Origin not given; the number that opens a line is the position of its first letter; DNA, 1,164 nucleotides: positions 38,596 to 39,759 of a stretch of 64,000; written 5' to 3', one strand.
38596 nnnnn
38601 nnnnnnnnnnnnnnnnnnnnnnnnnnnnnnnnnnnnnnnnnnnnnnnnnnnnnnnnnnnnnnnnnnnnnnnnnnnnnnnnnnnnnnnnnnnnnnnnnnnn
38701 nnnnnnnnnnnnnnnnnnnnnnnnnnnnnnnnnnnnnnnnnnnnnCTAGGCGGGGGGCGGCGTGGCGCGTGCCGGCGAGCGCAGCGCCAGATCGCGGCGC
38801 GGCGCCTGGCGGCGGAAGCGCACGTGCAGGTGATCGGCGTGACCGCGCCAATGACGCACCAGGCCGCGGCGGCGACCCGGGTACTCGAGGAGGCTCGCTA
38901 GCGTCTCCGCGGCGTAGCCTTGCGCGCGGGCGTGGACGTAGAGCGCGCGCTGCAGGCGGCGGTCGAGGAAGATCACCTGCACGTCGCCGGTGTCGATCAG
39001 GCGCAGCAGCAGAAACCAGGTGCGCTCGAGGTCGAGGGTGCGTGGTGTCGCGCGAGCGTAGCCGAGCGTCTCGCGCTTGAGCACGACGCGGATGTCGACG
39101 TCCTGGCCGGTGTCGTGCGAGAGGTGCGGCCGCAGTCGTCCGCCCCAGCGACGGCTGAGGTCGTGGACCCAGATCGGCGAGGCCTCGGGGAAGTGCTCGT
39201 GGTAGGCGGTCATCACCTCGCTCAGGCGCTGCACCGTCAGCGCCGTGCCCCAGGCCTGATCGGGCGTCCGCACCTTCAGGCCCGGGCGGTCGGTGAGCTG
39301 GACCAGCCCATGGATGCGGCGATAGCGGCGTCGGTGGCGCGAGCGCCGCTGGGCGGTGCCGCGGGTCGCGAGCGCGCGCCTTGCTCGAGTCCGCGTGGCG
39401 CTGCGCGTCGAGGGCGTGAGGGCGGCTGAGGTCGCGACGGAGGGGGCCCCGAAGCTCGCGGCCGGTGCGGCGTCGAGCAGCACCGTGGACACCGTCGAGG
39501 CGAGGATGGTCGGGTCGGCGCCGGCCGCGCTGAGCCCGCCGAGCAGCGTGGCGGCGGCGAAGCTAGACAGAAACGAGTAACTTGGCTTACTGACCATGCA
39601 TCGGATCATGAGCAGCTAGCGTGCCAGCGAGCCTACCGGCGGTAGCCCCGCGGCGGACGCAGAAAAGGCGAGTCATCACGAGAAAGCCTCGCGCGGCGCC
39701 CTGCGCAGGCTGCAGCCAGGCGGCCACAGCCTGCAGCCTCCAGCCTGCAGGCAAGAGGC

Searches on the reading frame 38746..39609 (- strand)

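Call 7: search_protein_families(library=ncbifam, proteins=[window:38746-39609:-], max_evalue=0.00001)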
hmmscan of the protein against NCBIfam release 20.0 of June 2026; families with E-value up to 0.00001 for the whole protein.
window:38746-39609:- (287 aa): 1 family
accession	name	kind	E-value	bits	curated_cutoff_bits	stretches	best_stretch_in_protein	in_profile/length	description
NF006947.1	PRK09429.1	equivalog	1.6e-06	27.7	272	0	118-182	47-110/256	penicillin-insensitive murein endopeptidase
